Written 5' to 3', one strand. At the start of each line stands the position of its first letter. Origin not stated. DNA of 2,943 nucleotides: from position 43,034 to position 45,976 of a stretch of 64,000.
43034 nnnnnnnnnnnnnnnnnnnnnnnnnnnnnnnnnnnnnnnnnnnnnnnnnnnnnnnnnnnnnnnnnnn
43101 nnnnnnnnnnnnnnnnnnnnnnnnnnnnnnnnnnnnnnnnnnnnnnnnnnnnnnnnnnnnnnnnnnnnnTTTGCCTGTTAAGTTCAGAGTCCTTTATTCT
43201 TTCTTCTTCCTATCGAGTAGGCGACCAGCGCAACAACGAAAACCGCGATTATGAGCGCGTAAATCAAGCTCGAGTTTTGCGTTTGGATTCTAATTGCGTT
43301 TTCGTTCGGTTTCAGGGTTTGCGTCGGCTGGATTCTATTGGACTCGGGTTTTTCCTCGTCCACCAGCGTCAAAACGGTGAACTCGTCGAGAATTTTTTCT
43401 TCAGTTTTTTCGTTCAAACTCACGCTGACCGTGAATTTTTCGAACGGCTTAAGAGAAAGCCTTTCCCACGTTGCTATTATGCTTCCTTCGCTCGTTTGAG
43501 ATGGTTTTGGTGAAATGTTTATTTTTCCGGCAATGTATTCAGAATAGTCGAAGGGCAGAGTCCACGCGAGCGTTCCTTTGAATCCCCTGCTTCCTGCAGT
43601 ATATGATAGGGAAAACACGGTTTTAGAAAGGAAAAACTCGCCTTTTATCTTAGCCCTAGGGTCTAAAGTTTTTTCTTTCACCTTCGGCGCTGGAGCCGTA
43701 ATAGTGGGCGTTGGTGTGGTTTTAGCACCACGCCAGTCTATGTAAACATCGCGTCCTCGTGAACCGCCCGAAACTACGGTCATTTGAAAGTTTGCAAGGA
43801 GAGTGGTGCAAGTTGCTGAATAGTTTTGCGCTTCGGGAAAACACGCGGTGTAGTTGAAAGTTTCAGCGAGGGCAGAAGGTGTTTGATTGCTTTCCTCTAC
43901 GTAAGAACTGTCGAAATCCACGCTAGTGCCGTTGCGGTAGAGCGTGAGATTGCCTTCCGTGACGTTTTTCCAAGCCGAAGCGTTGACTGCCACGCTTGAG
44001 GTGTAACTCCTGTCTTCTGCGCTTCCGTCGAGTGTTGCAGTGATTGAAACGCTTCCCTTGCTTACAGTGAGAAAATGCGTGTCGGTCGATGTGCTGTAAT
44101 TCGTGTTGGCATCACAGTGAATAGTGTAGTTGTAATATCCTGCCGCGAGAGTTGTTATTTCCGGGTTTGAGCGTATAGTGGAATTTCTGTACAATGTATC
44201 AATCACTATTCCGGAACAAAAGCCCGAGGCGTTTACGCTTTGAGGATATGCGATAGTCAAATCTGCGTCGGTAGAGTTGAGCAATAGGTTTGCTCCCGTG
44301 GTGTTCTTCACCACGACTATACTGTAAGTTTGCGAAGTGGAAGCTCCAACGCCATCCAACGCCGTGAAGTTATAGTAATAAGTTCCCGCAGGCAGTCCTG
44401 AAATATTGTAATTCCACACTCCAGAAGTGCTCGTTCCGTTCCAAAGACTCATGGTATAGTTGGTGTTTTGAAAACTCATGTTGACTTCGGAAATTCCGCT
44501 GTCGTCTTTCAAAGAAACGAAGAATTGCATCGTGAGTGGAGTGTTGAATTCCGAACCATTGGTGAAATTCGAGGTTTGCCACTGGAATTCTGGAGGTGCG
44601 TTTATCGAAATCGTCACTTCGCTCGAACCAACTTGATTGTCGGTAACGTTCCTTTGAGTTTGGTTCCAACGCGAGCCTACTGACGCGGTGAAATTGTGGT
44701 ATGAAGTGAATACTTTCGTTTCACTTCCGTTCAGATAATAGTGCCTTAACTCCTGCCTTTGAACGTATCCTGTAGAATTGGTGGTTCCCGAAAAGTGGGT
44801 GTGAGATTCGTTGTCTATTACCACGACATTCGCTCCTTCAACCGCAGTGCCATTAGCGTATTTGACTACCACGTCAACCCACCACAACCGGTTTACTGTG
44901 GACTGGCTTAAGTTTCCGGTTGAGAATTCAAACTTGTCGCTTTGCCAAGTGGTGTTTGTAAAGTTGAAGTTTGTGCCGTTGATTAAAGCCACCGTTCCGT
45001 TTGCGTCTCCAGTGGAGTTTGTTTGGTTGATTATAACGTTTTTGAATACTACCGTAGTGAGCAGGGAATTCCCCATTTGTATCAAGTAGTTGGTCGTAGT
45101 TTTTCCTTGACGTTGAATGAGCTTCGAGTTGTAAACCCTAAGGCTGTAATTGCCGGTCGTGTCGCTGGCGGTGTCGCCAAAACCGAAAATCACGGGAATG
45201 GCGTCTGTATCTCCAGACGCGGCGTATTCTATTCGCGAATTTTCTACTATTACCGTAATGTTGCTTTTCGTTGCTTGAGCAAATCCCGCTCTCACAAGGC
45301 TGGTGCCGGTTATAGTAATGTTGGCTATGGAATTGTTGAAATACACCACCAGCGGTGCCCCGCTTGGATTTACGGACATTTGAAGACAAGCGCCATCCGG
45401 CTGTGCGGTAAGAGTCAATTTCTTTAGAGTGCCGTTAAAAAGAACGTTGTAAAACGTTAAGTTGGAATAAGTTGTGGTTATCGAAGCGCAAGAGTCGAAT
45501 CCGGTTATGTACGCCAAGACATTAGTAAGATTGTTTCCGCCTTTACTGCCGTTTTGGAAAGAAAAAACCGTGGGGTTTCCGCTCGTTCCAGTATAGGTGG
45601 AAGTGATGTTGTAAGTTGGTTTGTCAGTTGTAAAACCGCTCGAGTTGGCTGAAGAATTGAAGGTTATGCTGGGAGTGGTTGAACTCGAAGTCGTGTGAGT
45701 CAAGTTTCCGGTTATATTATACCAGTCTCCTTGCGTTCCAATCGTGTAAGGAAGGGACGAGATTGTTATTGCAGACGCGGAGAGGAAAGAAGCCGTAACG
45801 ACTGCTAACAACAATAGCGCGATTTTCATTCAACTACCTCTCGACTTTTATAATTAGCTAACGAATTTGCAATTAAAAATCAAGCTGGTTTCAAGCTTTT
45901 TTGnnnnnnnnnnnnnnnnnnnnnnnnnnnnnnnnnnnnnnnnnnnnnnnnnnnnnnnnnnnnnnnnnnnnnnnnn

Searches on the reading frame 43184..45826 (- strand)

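Call 6: search_protein_families(library=pfam, proteins=[window:43184-45826:-], max_evalue=1)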
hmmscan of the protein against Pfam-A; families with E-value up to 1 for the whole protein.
window:43184-45826:- (880 aa): 3 families
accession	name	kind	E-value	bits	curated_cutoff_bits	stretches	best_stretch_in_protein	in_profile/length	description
PF13620.12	CarboxypepD_reg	-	0.0025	18.6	32.3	1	320-360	5-45/82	Carboxypeptidase regulatory-like domain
PF11974.14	bMG3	-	0.032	14.6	34.9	1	319-361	18-60/103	Bacterial alpha-2-macroglobulin MG3 domain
PF12970.12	DUF3858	-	0.24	12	27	1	543-598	16-72/116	Domain of Unknown Function with PDB structure (DUF3858)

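Call 69: search_protein_families(library=ncbifam, proteins=[window:43184-45826:-], max_evalue=0.01)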
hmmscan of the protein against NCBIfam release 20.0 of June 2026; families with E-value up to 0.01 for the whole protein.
window:43184-45826:- (880 aa): 0 families
